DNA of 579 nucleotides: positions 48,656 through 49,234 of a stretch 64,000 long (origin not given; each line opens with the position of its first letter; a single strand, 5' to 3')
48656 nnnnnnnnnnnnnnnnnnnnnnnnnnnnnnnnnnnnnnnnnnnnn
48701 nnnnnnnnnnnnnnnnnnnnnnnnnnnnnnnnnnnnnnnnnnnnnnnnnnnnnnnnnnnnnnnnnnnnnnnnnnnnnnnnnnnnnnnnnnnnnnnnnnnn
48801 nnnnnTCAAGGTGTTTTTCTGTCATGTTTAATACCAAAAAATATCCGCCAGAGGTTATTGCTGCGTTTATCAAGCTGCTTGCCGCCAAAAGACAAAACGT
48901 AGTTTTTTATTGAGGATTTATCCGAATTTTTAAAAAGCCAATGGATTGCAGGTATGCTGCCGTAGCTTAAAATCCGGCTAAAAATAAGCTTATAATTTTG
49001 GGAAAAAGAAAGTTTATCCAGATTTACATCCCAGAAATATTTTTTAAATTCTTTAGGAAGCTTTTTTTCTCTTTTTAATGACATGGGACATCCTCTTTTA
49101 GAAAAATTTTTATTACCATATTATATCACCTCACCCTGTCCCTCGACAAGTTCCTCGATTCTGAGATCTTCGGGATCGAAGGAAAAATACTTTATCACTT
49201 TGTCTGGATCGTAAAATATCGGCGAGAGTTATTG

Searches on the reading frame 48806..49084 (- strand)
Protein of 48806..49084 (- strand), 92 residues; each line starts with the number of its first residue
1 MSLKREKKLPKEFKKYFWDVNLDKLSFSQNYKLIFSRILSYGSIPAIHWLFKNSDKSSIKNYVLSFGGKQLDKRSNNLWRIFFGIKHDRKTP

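Call 30: search_protein_families(library=pfam, proteins=[window:48806-49084:-], max_evalue=0.01)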
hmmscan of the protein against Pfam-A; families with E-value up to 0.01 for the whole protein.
window:48806-49084:- (92 aa): 1 family
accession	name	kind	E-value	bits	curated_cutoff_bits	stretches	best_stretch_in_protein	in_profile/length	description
PF21956.1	DUF6922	-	3e-10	39.9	27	1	14-59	3-48/52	Family of unknown function (DUF6922)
